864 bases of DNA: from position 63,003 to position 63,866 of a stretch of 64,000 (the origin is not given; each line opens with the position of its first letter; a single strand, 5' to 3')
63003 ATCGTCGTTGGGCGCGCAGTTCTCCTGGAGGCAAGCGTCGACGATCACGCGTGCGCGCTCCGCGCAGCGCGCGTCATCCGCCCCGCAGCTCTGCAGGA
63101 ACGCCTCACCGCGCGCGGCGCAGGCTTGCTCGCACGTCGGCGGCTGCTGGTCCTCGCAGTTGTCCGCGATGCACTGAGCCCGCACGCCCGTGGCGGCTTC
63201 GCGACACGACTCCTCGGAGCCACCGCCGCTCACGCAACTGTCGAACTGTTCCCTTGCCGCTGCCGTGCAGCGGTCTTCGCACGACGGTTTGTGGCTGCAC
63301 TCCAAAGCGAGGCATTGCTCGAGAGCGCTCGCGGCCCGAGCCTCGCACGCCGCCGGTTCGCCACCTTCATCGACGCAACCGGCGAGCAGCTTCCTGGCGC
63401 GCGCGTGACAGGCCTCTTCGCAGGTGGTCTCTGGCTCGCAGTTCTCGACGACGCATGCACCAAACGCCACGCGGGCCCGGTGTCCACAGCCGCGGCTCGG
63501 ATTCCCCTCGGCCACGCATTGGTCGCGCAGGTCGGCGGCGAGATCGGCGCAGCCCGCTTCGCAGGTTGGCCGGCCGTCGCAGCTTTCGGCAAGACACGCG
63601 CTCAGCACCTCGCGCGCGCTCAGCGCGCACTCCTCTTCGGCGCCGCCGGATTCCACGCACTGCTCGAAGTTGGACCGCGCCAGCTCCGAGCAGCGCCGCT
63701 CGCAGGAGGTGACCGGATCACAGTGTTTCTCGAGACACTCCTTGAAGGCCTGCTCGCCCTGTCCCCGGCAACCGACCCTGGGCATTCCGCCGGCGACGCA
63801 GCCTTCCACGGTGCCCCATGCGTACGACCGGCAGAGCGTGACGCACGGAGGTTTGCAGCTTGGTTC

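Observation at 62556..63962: Secreted protein of nine tandem six-cysteine helical-hairpin repeats (55 Cys)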

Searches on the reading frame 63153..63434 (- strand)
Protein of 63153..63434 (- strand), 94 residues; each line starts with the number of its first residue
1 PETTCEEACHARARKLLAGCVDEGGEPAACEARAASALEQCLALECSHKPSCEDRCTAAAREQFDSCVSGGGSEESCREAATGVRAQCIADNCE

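Call 58: predict_structure(alignment_id=A5)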
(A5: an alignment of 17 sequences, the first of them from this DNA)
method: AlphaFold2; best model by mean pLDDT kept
length: 94 residues; sequences in the alignment: 17
mean_pLDDT: 95.6   pTM: 0.58
mean pLDDT of the five models: 95.6, 94.6, 94.5, 94.4, 94.0
residues with pLDDT >= 90: 85; 70-90: 8; 50-70: 1; < 50: 0
segments of 3 or more residues with pLDDT < 50: none
pLDDT, mean of each block of 10 residues (from residue 1): 90 98 98 98 88 96 98 98 98 92
secondary structure, 60 per line:
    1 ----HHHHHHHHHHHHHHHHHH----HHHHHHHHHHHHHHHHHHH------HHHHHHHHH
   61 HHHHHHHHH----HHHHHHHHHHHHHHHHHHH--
elements in order: H5-22 H27-45 H52-69 H74-92

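Call 61: fold_search(model_id=the predicted structure, library=pdb)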
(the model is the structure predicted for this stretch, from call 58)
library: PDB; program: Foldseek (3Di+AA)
matches with E <= 10: 60; with E <= 0.001: 0
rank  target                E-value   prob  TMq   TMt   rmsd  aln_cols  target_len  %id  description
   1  6vvo_D                7.9e-01  0.57  0.36  0.13  16.9        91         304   14  Structure of the human clamp loader (Replication Factor C, RFC) bound to the sliding clamp (Proliferating Cell Nuclear (released 2020-02-26)
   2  9ep0                  1.2e+00  0.47  0.35  0.12  13.2       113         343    8  Dolichyl phosphate mannose synthase in complex with donor (GDP-Man) and traces of acceptor (Dol55P) and product (Dol55P- (released 2025-10-01)
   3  2apl                  1.8e+00  0.25  0.29  0.20  13.5       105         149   14  Crystal structure of protein PG0816 from Porphyromonas gingivalis (released 2005-09-27)
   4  8umt_D                1.9e+00  0.33  0.35  0.12  17.3        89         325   13  Atomic model of the human CTF18-RFC-PCNA binary complex in the three-subunit binding state (state 2) (released 2024-05-08)
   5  5yft_A                1.9e+00  0.28  0.35  0.12  18.9        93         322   17  Crystal structure of ribose-1,5-bisphosphate isomerase mutant D204N from Pyrococcus horikoshii OT3 in complex with rib (released 2018-02-14)
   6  5yfs_A                2.0e+00  0.28  0.35  0.12  18.8        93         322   16  Crystal structure of ribose-1,5-bisphosphate isomerase mutant C135S from Pyrococcus horikoshii OT3 in complex with rib (released 2018-02-14)
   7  4u4v                  2.6e+00  0.25  0.37  0.10  10.5       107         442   16  Structure of a nitrate/nitrite antiporter NarK in apo inward-open state (released 2015-07-15)
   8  5xsj_L                2.9e+00  0.12  0.26  0.21  17.6       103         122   10  XylFII-LytSN complex (released 2017-08-02)
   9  3a9c_B                3.1e+00  0.21  0.36  0.12  18.3        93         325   12  Crystal structure of ribose-1,5-bisphosphate isomerase from Thermococcus kodakaraensis KOD1 in complex with ribulose-1 (released 2010-11-03)
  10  4c0e_A                3.1e+00  0.15  0.29  0.07  16.2        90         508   12  Structure of the NOT1 superfamily homology domain from Chaetomium thermophilum (released 2013-10-09)
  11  5mm1                  3.3e+00  0.20  0.33  0.11  13.3       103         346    8  Dolichyl phosphate mannose synthase in complex with GDP and dolichyl phosphate mannose (released 2017-08-09)
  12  3a11_B                3.5e+00  0.23  0.38  0.12  18.1        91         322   11  Crystal structure of ribose-1,5-bisphosphate isomerase from Thermococcus kodakaraensis KOD1 (released 2010-03-31)
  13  5mlz                  3.7e+00  0.23  0.38  0.11  13.5       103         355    9  Dolichyl phosphate mannose synthase in complex with GDP and Mg2+ (released 2017-08-09)
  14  3bjb_D                3.9e+00  0.13  0.33  0.20  17.1       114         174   11  Crystal structure of a TetR transcriptional regulator from Rhodococcus sp. RHA1 (released 2007-12-18)
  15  8uoz_MODEL_1_B        4.1e+00  0.13  0.31  0.27  13.9        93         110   11  EmrE structure in the TPP-bound state (WT/E14Q heterodimer) (released 2024-05-29)
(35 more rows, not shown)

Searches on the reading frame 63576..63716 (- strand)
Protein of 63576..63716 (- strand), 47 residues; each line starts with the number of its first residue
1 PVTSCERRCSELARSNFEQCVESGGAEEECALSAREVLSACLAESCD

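Call 19: search_solved_structures(query=A1, max_evalue=10, show_alignments=3)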
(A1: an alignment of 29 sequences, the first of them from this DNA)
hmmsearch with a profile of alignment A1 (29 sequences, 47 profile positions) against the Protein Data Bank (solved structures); distinct sequences matched with E-value up to 10: 3.
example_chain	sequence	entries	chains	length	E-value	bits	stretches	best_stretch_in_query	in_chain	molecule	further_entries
7wts_K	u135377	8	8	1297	1.4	12.2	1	28-47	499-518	RRP12-like protein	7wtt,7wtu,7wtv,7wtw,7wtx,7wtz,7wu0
8fbg_A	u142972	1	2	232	1.4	12.1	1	15-37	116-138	Histone-lysine N-methyltransferase, H3 lysine-36 specific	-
2mtq_A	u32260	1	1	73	1.8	11.8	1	15-38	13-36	Designed Peptide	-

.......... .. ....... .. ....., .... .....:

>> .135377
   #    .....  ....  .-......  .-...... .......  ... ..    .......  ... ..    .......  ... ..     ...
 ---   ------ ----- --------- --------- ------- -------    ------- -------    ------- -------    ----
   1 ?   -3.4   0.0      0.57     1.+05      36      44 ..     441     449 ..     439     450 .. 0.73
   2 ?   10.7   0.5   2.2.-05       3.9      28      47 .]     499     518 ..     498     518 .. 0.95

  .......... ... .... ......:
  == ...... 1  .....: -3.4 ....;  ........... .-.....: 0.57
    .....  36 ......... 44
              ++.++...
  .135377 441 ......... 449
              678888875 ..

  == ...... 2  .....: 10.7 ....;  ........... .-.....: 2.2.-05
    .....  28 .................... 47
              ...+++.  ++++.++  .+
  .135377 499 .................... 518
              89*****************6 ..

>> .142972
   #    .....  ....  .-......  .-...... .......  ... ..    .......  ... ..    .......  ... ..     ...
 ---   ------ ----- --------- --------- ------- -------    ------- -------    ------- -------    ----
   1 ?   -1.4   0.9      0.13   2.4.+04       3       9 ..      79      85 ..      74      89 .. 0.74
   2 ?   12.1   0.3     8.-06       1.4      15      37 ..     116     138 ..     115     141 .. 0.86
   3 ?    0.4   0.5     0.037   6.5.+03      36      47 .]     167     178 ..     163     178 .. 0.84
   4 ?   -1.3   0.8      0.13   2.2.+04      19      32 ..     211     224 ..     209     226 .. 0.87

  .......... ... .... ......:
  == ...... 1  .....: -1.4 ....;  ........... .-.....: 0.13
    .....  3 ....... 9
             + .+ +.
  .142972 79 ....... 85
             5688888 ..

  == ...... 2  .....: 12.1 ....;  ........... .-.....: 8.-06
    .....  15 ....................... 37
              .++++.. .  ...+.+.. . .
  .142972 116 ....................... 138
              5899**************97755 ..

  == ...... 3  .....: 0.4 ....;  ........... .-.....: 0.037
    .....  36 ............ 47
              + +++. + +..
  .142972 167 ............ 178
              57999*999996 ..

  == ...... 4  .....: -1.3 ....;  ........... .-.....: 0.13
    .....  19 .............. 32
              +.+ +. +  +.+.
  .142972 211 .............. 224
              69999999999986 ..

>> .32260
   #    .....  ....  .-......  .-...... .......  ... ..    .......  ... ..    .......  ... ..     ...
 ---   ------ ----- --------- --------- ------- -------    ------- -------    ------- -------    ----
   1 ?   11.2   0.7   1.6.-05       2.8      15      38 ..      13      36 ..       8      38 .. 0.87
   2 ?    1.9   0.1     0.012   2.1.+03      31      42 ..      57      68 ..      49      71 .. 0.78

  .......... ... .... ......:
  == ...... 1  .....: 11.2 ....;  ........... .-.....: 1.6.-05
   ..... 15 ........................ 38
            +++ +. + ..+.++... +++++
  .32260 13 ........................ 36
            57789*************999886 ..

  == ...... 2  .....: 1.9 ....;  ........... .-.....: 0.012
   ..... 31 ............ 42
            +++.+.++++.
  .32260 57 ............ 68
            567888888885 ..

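Call 25: search_protein_representatives(alignment_id=A1)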
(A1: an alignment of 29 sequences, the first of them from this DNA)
Query: 29 sequences, 47 profile positions. Proteins with E-value up to 0.001 (for the whole library): 483; up to 1e-10: 257; up to 1e-30: 74. The best 150 are listed.
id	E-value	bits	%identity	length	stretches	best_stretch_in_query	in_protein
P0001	2.3e-159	533.3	-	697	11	2-47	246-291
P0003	6.3e-155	519.1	-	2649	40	2-46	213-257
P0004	4.6e-118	401.1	-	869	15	1-47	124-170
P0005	2.2e-117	398.9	-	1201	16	2-47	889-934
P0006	1.3e-103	354.8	-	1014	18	1-47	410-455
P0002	2.1e-98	338.2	-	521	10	1-47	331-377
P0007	2.0e-92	319.0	-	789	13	1-47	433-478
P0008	9.6e-92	316.8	-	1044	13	2-47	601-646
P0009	1.0e-87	303.9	-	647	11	1-47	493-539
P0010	1.2e-84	294.1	-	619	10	2-47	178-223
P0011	9.4e-82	284.9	-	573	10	2-47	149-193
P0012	1.0e-80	281.6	-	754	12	1-46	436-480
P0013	1.2e-77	271.7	-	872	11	1-46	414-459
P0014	6.2e-76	266.2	-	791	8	2-46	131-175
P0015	2.2e-75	264.5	-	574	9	1-46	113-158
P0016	5.0e-74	260.1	-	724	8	1-47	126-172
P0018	7.9e-73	256.3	-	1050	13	3-47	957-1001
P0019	2.2e-69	245.2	-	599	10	1-43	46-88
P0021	2.8e-64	228.9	-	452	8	2-46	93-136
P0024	2.6e-61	219.4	-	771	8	2-47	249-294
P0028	9.0e-54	195.3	-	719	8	1-47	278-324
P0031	5.1e-52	189.7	-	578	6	2-46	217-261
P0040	9.6e-46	169.6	-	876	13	2-47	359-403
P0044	1.7e-44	165.6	-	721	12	1-46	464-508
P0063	2.3e-34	133.1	-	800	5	2-47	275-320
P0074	4.5e-31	122.6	-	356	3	1-47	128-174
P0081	3.0e-28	113.6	-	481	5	1-47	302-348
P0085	2.0e-27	110.9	-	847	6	3-47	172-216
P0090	5.5e-27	109.5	-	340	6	3-46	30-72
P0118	3.1e-22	94.3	-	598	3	2-46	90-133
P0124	8.8e-22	92.9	-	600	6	3-47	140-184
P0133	1.0e-20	89.4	-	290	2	2-47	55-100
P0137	2.2e-20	88.4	-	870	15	1-47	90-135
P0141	3.1e-20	87.9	-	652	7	1-46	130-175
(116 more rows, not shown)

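Call 27: search_protein_families(library=pfam, proteins=[P0005, P0008, P0004, P0006, P0063, P0085, P0014, P0016, P0031, P0040], max_evalue=0.01)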
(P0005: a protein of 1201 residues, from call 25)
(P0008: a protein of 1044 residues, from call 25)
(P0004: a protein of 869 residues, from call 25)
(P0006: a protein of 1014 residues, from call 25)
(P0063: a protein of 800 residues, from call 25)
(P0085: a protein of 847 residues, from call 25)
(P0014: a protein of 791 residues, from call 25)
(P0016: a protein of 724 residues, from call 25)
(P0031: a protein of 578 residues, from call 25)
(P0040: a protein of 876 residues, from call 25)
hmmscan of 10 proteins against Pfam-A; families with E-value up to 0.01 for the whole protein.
P0005 (1201 aa): 4 families
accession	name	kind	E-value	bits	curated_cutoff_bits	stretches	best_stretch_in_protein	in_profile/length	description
PF18911.6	PKD_4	-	3.3e-15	56.3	27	1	330-405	3-78/85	PKD domain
PF00801.26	PKD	-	2.6e-09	37.4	23.5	1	333-408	4-78/80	PKD domain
PF22352.2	K319L-like_PKD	-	7e-06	26.4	27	1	270-323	29-82/84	K319L-like, PKD domain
PF00321.22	Thionin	-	1.1e-05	26.2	23.6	0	424-446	8-30/46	Plant thionin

P0008 (1044 aa): 2 families
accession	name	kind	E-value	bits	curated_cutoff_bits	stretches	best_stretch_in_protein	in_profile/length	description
PF00801.26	PKD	-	1.3e-14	54.3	23.5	1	340-407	13-79/80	PKD domain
PF18911.6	PKD_4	-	1.6e-13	50.9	27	1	336-406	12-82/85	PKD domain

P0004 (869 aa): 0 families

P0006 (1014 aa): 1 family
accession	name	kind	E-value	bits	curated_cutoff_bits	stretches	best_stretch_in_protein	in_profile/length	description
PF19086.5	Terpene_syn_C_2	-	9.2e-05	22.7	23.7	0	229-293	22-83/199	Terpene synthase family 2, C-terminal metal binding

P0063 (800 aa): 0 families

P0085 (847 aa): 1 family
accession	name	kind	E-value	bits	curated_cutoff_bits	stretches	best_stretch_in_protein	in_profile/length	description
PF00404.24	Dockerin_1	-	4.2e-05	24.1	22.9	0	788-809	2-23/57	Dockerin type I domain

P0014 (791 aa): 2 families
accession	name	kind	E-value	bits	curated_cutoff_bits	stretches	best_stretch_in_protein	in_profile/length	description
PF00050.26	Kazal_1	-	2.4e-33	114.3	21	5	522-549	1-29/49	Kazal-type serine protease inhibitor domain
PF07648.20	Kazal_2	-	1.3e-19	70.4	22.8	5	526-549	3-27/48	Kazal-type serine protease inhibitor domain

P0016 (724 aa): 3 families
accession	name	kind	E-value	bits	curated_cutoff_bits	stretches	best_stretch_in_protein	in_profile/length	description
PF00050.26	Kazal_1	-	1.4e-26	92.7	21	4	448-475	1-29/49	Kazal-type serine protease inhibitor domain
PF07648.20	Kazal_2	-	9.3e-13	48.5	22.8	4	528-564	4-48/48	Kazal-type serine protease inhibitor domain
PF21287.3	Kazal_CFAI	-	2.6e-06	28.1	27.7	0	609-636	3-30/46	Complement factor I, KAZAL domain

P0031 (578 aa): 0 families

P0040 (876 aa): 1 family
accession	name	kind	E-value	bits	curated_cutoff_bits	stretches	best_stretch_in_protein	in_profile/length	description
PF13499.12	EF-hand_7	-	0.0003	21.5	30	0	792-840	6-59/67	EF-hand domain pair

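Call 31: find_homologous_proteins(query=A2, max_evalue=0.001)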
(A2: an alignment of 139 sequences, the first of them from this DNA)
Query A2 (139 sequences): 43 candidates shared short words with the query, none scored E <= 0.001.

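Call 36: find_encoding_contigs(protein=P0085, flank=10000)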
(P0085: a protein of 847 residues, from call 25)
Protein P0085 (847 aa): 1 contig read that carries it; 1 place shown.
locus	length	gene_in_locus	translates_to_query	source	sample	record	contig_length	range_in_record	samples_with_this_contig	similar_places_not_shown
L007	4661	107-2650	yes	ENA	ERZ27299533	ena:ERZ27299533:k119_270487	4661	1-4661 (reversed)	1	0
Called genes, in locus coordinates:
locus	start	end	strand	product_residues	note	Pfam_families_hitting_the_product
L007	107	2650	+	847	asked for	-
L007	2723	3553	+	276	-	PF07963:N_methyl (weak)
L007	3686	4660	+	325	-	?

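Call 68: search_protein_families(library=pfam, alignment_id=A6, max_evalue=0.001)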
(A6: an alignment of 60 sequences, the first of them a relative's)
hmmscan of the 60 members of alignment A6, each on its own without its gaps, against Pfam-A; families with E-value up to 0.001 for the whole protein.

A. member 1, P0007 (789 aa): 0 families

B. families by the number of members that match (of 60 scanned): 18 families
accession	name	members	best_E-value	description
PF00050.26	Kazal_1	11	4e-29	Kazal-type serine protease inhibitor domain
PF07648.20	Kazal_2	11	7.2e-27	Kazal-type serine protease inhibitor domain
PF18911.6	PKD_4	7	2.6e-15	PKD domain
PF00801.26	PKD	7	4.3e-13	PKD domain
PF22352.2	K319L-like_PKD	5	6.7e-06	K319L-like, PKD domain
PF00404.24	Dockerin_1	4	2.1e-08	Dockerin type I domain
PF02822.19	Antistasin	2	2.9e-07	Antistasin family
PF00321.22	Thionin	1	6e-07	Plant thionin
PF17963.7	Big_9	1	1.5e-05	Bacterial Ig domain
PF06747.18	CHCH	1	2.5e-05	CHCH domain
PF00089.32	Trypsin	1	4.1e-05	Trypsin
PF21287.3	Kazal_CFAI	1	4.6e-05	Complement factor I, KAZAL domain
PF13174.12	TPR_6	1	5e-05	Tetratricopeptide repeat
PF04945.19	YHS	1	6.8e-05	YHS domain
PF13181.12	TPR_8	1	8.6e-05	Tetratricopeptide repeat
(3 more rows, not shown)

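Call 70: search_protein_families(library=pfam, proteins=[P0118, P0137, P0124, P0141, P0044, P0133, P0074, P0013, P0028, P0081], max_evalue=0.001)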
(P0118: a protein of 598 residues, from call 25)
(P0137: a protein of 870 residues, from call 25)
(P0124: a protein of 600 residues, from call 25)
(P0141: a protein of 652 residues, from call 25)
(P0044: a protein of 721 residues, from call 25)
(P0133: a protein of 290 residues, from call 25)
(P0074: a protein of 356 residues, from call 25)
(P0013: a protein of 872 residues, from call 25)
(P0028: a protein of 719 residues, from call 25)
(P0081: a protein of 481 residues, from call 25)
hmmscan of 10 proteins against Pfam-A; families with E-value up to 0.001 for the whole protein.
P0118 (598 aa): 3 families
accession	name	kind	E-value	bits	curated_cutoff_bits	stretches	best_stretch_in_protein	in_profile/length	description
PF07648.20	Kazal_2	-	7.2e-27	93.7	22.8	4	357-396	1-48/48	Kazal-type serine protease inhibitor domain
PF00050.26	Kazal_1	-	3.7e-23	81.7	21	4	505-531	7-31/49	Kazal-type serine protease inhibitor domain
PF02822.19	Antistasin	-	2.9e-07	31.3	21.2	1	331-356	1-26/26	Antistasin family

P0137 (870 aa): 1 family
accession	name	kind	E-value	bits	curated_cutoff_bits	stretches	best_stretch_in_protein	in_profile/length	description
PF02822.19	Antistasin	-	4.2e-06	27.6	21.2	1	138-163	1-26/26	Antistasin family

P0124 (600 aa): 0 families

P0141 (652 aa): 0 families

P0044 (721 aa): 0 families

P0133 (290 aa): 2 families
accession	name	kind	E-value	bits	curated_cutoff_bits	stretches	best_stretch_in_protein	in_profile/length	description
PF00050.26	Kazal_1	-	3e-14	53.2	21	2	103-128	8-39/49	Kazal-type serine protease inhibitor domain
PF07648.20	Kazal_2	-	4.3e-11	43.2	22.8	2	102-138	4-48/48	Kazal-type serine protease inhibitor domain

P0074 (356 aa): 2 families
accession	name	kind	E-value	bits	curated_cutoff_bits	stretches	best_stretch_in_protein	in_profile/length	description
PF00050.26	Kazal_1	-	5.2e-13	49.2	21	2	308-337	6-33/49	Kazal-type serine protease inhibitor domain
PF07648.20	Kazal_2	-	3.6e-11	43.4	22.8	2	308-337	2-36/48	Kazal-type serine protease inhibitor domain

P0013 (872 aa): 0 families

P0028 (719 aa): 0 families

P0081 (481 aa): 1 family
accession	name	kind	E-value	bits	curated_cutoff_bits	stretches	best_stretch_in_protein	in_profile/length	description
PF00089.32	Trypsin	-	4.1e-05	24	20.6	1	46-236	23-213/220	Trypsin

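Call 76: search_protein_families(library=pfam, alignment_id=A2, max_evalue=1)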
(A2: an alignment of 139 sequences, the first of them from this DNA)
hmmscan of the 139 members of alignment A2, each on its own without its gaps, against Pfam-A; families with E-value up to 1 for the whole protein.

A. member 1, seq(47 aa): 1 family
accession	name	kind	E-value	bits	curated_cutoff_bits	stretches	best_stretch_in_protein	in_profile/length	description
PF00321.22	Thionin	-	0.052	14.5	23.6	1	10-34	6-30/46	Plant thionin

B. families by the number of members that match (of 139 scanned): 41 families (the first 25 are shown)
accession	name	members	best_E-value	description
PF00321.22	Thionin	15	7.7e-05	Plant thionin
PF05730.16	CFEM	6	0.062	CFEM domain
PF05051.18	COX17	3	0.00062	Cytochrome C oxidase copper chaperone (COX17)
PF08095.16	Toxin_25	3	0.015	Hefutoxin family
PF02297.22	COX6B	3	0.043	Cytochrome oxidase c subunit VIb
PF00537.24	Toxin_3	2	0.006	Scorpion toxin-like domain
PF07333.18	SLR1-BP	2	0.019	S locus-related glycoprotein 1 binding pollen coat protein (SLR1-BP)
PF00451.25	Toxin_2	2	0.15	Scorpion short toxin, BmKK2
PF19605.4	DUF6110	1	0.0072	Family of unknown function (DUF6110)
PF16860.10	CX9C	1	0.0089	CHCH-CHCH-like Cx9C, IMS import disulfide relay-system,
PF10564.14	MAR_sialic_bdg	1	0.01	Sialic-acid binding micronemal adhesive repeat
PF08189.16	Meleagrin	1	0.02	Meleagrin/Cygnin family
PF00210.30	Ferritin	1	0.022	Ferritin-like domain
PF13380.12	CoA_binding_2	1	0.035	CoA binding domain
PF10203.14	Pet191_N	1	0.038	Cytochrome c oxidase assembly protein PET191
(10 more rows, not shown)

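Call 81: list_cluster_members(proteins=[P0008, P0010, P0011, P0012, P0016, P0018, P0019, P0021, P0024, P0081])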
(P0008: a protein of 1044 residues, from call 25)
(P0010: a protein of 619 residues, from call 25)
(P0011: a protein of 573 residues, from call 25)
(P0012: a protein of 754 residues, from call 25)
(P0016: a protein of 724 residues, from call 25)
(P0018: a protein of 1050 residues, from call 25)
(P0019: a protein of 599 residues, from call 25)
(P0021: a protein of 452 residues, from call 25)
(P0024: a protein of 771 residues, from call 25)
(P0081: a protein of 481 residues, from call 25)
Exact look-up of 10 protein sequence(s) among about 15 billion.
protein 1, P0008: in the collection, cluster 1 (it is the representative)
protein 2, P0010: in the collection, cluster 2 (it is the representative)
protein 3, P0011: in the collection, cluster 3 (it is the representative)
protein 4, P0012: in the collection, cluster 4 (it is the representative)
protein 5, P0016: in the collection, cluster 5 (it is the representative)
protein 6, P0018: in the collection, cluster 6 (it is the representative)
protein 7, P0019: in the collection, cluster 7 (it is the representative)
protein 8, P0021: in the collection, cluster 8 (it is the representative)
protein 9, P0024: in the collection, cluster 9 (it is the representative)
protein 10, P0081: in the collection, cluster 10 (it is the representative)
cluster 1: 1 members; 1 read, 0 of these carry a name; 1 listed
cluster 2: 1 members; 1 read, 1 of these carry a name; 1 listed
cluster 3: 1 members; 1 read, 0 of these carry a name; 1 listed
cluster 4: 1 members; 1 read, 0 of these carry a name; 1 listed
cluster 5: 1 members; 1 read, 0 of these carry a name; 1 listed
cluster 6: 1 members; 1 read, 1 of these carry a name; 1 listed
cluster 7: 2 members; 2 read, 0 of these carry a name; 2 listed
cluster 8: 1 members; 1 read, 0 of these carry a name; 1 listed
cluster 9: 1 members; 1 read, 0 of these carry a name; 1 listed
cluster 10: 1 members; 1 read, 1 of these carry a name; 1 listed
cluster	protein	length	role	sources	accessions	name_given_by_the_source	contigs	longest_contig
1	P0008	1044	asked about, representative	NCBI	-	-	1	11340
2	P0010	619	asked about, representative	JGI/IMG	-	hypothetical protein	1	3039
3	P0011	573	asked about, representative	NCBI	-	-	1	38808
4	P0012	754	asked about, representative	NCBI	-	-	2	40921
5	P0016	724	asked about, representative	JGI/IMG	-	-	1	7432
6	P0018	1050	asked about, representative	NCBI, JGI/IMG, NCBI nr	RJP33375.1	MAG: PKD domain-containing protein [Phycisphaerales bacterium]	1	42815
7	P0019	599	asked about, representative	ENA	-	-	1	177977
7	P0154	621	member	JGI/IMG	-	-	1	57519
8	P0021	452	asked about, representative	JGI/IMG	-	-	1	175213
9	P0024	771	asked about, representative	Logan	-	-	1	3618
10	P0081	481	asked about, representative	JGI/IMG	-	hypothetical protein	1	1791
